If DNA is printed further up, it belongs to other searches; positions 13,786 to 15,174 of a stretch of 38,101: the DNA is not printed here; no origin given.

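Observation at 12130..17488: Split ACAD10/11- (LvaA/LvaC/LvaD-) like 4-hydroxyacyl-CoA kinase / phospho-eliminating ACAD cluster with two embedded luciferase-like oxidoreductases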

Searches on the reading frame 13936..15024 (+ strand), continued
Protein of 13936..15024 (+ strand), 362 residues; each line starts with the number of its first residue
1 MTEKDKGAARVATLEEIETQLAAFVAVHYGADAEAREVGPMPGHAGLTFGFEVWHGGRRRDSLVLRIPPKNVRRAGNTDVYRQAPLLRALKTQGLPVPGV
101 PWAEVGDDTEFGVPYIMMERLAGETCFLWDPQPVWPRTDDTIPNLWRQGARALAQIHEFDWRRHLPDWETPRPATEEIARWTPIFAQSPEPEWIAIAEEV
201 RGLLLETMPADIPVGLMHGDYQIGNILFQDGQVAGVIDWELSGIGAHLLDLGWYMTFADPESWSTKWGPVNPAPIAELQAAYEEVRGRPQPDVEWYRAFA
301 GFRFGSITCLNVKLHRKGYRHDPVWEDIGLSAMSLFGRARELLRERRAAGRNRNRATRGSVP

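Call 44: find_related_loci(query=A2, collection=metagenome_contigs, flank=8000)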
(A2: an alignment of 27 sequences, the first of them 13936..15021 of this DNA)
Query A2 (362 aa) in metagenome_contigs; peptide patterns used: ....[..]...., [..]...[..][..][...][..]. (x = any residue, [..] = any of these).
600 stretches matched a pattern (row limit reached: there are more); 553 encode a relative of the query (tblastn E <= 1e-3); the best 80 are kept; 80 distinct loci.
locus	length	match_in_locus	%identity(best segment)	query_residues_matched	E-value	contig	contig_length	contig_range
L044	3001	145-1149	54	10-343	4e-117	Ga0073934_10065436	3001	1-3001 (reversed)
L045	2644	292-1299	53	16-350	2e-117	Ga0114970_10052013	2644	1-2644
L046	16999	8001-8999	53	13-345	1e-112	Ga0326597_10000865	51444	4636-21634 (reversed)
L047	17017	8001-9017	53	15-352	2e-110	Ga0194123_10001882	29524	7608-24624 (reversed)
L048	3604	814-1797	51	14-343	5e-109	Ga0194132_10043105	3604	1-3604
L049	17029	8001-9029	50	5-344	2e-106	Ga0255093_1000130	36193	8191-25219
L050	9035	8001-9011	51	13-348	1e-106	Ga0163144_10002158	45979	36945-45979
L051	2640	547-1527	53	21-345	1e-109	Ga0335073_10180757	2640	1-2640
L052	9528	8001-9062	49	7-358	4e-103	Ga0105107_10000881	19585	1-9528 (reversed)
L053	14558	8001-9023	50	7-343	1e-102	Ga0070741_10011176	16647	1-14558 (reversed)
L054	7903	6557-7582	49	7-344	2e-100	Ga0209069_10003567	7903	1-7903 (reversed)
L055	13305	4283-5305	49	7-343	1e-98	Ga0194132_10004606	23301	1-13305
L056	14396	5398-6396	50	14-343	3e-98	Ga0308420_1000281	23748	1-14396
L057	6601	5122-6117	47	4-344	5e-93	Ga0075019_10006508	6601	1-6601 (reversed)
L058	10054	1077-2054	46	15-343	1e-91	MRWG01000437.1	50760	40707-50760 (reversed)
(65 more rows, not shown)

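Call 58: search_solved_structures(query=window:13936-15021:+, max_evalue=0.001, show_alignments=5)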
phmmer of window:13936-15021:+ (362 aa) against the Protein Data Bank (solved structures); distinct sequences matched with E-value up to 0.001: 6.
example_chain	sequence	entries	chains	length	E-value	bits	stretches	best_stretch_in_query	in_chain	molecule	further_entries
9o56_A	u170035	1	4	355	3.8e-16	62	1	15-323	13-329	Aminoglycoside phosphotransferase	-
3dxp_A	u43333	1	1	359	9.5e-12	47.6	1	80-307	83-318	putative acyl-CoA dehydrogenase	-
9fsg_A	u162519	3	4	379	8.7e-09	37.8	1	14-306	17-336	Aminoglycoside phosphotransferase-like protein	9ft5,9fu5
3ats_A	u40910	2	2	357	1.5e-08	37.1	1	213-306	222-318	Putative uncharacterized protein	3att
8v3v_A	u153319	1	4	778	3.9e-07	32.4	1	64-256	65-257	Acyl-Coenzyme A dehydrogenase family, member 11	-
8v3u_A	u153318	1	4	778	5.1e-06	28.7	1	64-256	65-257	Acyl-Coenzyme A dehydrogenase family, member 11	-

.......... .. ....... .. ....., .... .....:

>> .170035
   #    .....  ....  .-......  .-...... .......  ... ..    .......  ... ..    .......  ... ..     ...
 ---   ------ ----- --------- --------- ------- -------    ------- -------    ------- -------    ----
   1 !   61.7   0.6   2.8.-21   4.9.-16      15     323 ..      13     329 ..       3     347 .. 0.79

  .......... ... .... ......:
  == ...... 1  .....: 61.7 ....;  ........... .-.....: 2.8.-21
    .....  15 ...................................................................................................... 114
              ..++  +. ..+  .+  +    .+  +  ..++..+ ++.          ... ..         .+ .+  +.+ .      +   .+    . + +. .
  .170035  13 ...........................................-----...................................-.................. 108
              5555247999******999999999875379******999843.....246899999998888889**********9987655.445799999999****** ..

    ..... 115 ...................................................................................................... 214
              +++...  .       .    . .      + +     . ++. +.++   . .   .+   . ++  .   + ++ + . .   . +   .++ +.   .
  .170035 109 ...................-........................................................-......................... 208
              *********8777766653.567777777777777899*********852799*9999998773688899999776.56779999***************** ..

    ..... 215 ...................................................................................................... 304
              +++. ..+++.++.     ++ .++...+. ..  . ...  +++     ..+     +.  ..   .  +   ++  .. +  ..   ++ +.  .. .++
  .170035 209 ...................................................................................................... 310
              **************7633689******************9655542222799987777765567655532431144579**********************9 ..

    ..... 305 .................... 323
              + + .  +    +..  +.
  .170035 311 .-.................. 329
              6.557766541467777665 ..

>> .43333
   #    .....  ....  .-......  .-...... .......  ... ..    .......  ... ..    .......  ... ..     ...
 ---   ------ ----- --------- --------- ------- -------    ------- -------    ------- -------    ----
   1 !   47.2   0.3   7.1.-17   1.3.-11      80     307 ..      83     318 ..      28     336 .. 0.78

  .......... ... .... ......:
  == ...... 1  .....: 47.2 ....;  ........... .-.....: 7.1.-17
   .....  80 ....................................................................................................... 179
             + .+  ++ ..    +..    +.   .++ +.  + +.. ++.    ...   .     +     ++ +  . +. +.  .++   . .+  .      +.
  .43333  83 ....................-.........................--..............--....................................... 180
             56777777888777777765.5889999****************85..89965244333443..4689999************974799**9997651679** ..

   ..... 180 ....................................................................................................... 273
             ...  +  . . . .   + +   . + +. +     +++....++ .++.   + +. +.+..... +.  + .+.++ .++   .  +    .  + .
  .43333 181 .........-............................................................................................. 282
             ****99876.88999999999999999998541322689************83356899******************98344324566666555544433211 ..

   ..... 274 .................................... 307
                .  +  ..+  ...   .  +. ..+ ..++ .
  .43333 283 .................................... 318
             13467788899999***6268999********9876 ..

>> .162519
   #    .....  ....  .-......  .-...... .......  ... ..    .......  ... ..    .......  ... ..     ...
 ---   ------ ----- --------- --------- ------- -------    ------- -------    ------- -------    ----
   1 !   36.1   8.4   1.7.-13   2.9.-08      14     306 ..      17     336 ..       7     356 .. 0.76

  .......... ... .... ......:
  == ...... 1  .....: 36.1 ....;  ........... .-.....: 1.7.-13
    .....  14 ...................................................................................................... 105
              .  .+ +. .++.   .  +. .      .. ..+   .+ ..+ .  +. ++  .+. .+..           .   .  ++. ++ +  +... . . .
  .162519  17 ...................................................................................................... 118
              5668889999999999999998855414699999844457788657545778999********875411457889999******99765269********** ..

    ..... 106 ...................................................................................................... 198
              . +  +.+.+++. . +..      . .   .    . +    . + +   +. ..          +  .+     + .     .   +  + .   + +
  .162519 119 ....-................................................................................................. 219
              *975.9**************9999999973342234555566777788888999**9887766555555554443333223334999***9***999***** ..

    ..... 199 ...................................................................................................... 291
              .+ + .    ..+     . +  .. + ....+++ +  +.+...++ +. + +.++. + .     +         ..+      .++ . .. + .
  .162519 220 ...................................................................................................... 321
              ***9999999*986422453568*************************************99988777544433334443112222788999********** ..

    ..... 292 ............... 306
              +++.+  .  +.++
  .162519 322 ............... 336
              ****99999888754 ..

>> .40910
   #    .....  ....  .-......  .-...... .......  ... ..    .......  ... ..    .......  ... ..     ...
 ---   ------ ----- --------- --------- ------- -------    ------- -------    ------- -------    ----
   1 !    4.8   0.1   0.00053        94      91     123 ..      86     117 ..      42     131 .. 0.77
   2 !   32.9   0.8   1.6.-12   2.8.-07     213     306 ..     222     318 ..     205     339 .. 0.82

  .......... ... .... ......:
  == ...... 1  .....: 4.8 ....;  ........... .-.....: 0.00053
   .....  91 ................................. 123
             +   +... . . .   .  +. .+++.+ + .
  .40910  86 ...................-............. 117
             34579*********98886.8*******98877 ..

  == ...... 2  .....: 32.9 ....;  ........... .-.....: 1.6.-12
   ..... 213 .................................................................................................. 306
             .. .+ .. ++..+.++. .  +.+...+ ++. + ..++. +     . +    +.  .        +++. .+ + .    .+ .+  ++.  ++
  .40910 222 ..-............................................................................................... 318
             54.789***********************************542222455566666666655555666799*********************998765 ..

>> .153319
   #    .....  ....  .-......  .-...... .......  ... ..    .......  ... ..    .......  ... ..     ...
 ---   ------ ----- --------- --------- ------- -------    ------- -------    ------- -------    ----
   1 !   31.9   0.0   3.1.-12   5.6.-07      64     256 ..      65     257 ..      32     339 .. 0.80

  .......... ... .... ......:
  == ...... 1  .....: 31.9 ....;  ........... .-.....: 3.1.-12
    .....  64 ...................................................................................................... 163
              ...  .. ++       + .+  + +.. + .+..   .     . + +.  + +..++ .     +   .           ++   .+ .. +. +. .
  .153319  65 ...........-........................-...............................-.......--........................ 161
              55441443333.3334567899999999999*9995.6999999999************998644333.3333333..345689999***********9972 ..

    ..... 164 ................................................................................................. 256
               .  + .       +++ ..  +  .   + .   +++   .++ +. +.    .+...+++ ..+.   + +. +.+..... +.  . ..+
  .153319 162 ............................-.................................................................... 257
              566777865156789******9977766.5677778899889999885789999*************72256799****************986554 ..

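Call 67: search_dna_similar(query=window:13936-15021:+, collection=plasmids, mode=protein, max_rows=12, max_evalue=1e-15)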
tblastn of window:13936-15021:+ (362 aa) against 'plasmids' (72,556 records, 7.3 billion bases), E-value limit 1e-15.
Records with a match: 20; places in all: 23; records where one place covers at least 80% of the query: 8.
Best place of each record, by identity: <60% 20.
By first word of the organism name: Rhodococcus 6; Streptomyces 4; Haloferax 2; Novosphingobium 1; Halomarina 1; Halococcus 1; Halogeometricum 1; Haloterrigena 1; Sulfitobacter 1; Sphingomonas 1; and 1 more.
By predicted mobility (MOB-suite, as given by PLSDB): non-mobilizable 16; mobilizable 3; conjugative 1.
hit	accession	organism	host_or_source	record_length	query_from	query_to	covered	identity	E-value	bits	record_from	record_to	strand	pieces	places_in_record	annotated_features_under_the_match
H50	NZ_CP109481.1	Streptomyces sp. NBC_01450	-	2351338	6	328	89%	30.6%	6e-22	104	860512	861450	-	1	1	none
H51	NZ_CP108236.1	Streptomyces sp. NBC_00080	-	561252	3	318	87%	30.3%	1e-21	103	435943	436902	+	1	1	phosphotransferase family protein | class I adenylate-forming enzyme family protein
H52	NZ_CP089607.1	Rhodococcus qingshengii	cell culture,activated sludge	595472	6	328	89%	29.5%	1e-23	110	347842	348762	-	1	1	phosphotransferase family protein | acyl-CoA dehydrogenase family protein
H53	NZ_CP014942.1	Rhodococcus sp. BH4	cell culture,sludge of membrane ...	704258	6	328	89%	29.5%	1e-23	109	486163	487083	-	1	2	phosphotransferase family protein | acyl-CoA dehydrogenase family protein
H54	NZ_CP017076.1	Novosphingobium resinovorum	single cell,soil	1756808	20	326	85%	29.3%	3e-16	87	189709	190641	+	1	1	none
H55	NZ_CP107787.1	Streptomyces sp. NBC_00564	-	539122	14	309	82%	28.4%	1e-17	92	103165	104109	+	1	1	phosphotransferase family protein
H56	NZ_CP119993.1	Halomarina sp. PSR21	cell culture,saline soil from Tarim ...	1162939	21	325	84%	27.4%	8e-18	92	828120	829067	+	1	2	record has no annotation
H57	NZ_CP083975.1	Rhodococcus rhodochrous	compost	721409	43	325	78%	29.0%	5e-19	96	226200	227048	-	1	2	phosphotransferase family protein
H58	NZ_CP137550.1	Streptomyces sp. N50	Selaginella tamariscina,cell ...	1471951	55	323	74%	30.4%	6e-17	90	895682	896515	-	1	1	record has no annotation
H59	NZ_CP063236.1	Rhodococcus qingshengii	soil,Saratov Oil Refinery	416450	51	324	76%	28.7%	2e-16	89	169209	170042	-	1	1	phosphotransferase family protein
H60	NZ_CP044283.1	Rhodococcus erythropolis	soil,rubber production plant territory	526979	51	324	76%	28.7%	2e-16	89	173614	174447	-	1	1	phosphotransferase family protein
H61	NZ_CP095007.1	Halococcus dombrowskii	Direct from delivered sample,Rock salt ...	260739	1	325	90%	24.0%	1e-15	86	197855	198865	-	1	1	phosphotransferase family protein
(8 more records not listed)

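Call 74: search_protein_families(library=pfam, proteins=[L039:477-2129:+, L039:2160-2573:+], max_evalue=0.00001)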
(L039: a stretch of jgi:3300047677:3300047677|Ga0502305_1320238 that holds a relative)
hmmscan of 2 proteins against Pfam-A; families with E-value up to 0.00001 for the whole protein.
L039:477-2129:+ (551 aa): 6 families
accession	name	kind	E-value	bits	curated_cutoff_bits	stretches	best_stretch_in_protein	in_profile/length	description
PF00743.25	FMO-like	-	6.1e-13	48.5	22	1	22-220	4-215/532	Flavin-binding monooxygenase-like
PF07992.20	Pyr_redox_2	-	1.3e-12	48.2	26.1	1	21-241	2-194/291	Pyridine nucleotide-disulphide oxidoreductase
PF13450.12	NAD_binding_8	-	2.7e-09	37.6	21.9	1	24-83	1-62/68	NAD(P)-binding Rossmann-like domain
PF01266.30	DAO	-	5e-08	33.3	27.9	0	21-57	1-38/353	FAD dependent oxidoreductase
PF13434.12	Lys_Orn_oxgnase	-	9.5e-08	32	21.3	1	96-208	95-208/339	L-lysine 6-monooxygenase/L-ornithine 5-monooxygenase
PF13738.12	Pyr_redox_3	-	3.8e-06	26.8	30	0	24-222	2-198/305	Pyridine nucleotide-disulphide oxidoreductase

L039:2160-2573:+ (138 aa): 2 families
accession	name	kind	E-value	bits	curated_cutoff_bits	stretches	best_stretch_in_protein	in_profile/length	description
PF12680.13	SnoaL_2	-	2e-16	60.9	27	1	16-118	1-101/102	SnoaL-like domain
PF07858.18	LEH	-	4e-16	59.9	24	1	12-130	3-118/122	Limonene-1,2-epoxide hydrolase catalytic domain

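Call 83: predict_structure(alignment_id=A2)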
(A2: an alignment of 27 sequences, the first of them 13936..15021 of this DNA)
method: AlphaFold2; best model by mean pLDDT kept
length: 362 residues; sequences in the alignment: 27
mean_pLDDT: 91.9   pTM: 0.89
mean pLDDT of the five models: 91.9, 90.8, 90.1, 86.9, 86.6
residues with pLDDT >= 90: 293; 70-90: 46; 50-70: 15; < 50: 8
segments of 3 or more residues with pLDDT < 50: 1-8
pLDDT, mean of each block of 10 residues (from residue 1): 47 90 96 96 82 97 89 63 93 97 82 91 94 93 98 98 94 96 98 99 98 95 96 94 96 98 95 98 98 98 98 94 93 98 97 78 60
secondary structure, 60 per line:
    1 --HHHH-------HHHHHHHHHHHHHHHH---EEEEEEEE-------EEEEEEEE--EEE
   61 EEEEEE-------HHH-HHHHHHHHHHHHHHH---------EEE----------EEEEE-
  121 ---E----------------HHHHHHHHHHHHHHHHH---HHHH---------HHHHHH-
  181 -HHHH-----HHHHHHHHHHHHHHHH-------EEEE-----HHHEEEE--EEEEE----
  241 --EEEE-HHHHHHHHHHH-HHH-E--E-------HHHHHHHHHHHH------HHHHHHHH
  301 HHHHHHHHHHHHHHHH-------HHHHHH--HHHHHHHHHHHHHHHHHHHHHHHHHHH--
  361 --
elements in order: H3-6 H14-29 E33-40 E48-55 E58-66 H78-92 E102-104 E115-119 H141-157 H161-164 H174-179 H182-185 H191-206 E214-217 E226-229 E232-236 E243-246 H248-258 H275-286 H293-316 H324-329 H332-358

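Call 86: fold_search(model_id=the predicted structure, library=pdb)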
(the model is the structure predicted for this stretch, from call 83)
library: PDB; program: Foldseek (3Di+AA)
matches with E <= 10: 1291; with E <= 0.001: 318
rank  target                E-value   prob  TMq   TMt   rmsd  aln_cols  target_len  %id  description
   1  9ft5                  9.3e-18  1.00  0.71  0.70   4.8       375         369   22  25-hydroxy steroid kinase (25-HSK) + ADP + 25-phospho-cholest-1,4-diene-3-one (released 2026-01-14)
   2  9fsg_A                4.3e-17  1.00  0.69  0.67   5.6       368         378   21  25-hydroxy steroid kinase (25-HSK) + 25-OH-cholest-1,4-diene-3-one (released 2026-01-14)
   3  9fsg_B                1.2e-16  1.00  0.68  0.66   5.8       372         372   22  25-hydroxy steroid kinase (25-HSK) + 25-OH-cholest-1,4-diene-3-one (released 2026-01-14)
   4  3dxp                  1.6e-16  1.00  0.70  0.76   4.3       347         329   20  Crystal structure of a putative aminoglycoside phosphotransferase (reut_a1007) from ralstonia eutropha jmp134 at 2.32 A  (released 2008-08-12)
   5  3ats                  1.2e-15  1.00  0.65  0.67   5.2       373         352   19  Crystal structure of Rv3168 (released 2011-08-03)
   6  2ppq                  8.9e-12  1.00  0.60  0.69   5.4       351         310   16  Crystal structure of the homoserine kinase from Agrobacterium tumefaciens (released 2007-06-05)
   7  4h05_B                2.4e-11  1.00  0.51  0.66   5.6       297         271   21  Crystal structure of aminoglycoside-3'-phosphotransferase of type VIII (released 2014-04-09)
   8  9h2z_A                7.4e-11  1.00  0.58  0.68   6.3       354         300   13  Crystal structure of APH(2")-IVa alternate (soaking with EK3-18 inhibitor) (released 2025-02-05)
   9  1nd4_A                2.3e-10  1.00  0.47  0.63   5.6       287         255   17  Crystal structure of aminoglycoside-3'-phosphotransferase-IIa (released 2003-09-16)
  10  3n4u                  3.5e-10  1.00  0.58  0.68   5.9       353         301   12  app APH(2")-IVa form II (released 2010-06-30)
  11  3tyk                  4.5e-10  1.00  0.56  0.67   5.0       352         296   16  Crystal structure of aminoglycoside phosphotransferase APH(4)-Ia (released 2011-10-12)
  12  3dxq_A                5.6e-10  1.00  0.56  0.66   5.2       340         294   18  Crystal structure of choline/ethanolamine kinase family protein (NP_106042.1) from MESORHIZOBIUM LOTI at 2.55 A resolu (released 2008-08-05)
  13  3w0q                  5.9e-10  1.00  0.57  0.68   4.8       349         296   15  Crystal structure of a thermostable mutant of aminoglycoside phosphotransferase APH(4)-Ia (N203A), ternary complex with  (released 2013-08-07)
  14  3w0n                  6.2e-10  1.00  0.58  0.69   4.7       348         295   16  Crystal structure of a thermostable mutant of aminoglycoside phosphotransferase APH(4)-Ia, ternary complex with AMP-PNP  (released 2013-08-07)
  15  5uxb_B                8.1e-10  1.00  0.51  0.60   6.3       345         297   18  Crystal structure of macrolide 2'-phosphotransferase MphH from Brachybacterium faecium, apoenzyme (released 2017-07-26)
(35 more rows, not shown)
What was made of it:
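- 13936..15024 (+): APH-fold kinase of a third, uncharacterised ACAD-partnered clade, a putative hydroxyacyl-CoA kinase. The AF2 model (pLDDT 92) is closest to the 25-hydroxysteroid kinase, 3dxp and Rv3168 (calls 83, 86).
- The top Foldseek hits are the 25-hydroxysteroid kinase structures 9ft5 and 9fsg (call 86).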

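Call 93: find_encoding_contigs(protein=P0122, flank=6000, max_places=2)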
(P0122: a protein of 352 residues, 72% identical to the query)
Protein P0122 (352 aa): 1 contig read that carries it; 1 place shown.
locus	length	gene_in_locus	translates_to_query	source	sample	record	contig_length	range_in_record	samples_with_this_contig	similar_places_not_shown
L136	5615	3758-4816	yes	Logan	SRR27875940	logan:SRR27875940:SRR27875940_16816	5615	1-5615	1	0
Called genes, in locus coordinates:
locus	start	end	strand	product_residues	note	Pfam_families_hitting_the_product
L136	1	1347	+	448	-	?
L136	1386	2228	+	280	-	PF00582:Usp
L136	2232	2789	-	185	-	PF05685:Uma2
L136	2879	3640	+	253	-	PF00106:adh_short, PF01370:Epimerase (weak), PF13561:adh_short_C2, PF23441:SDR (weak)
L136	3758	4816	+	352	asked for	PF01636:APH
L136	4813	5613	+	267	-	?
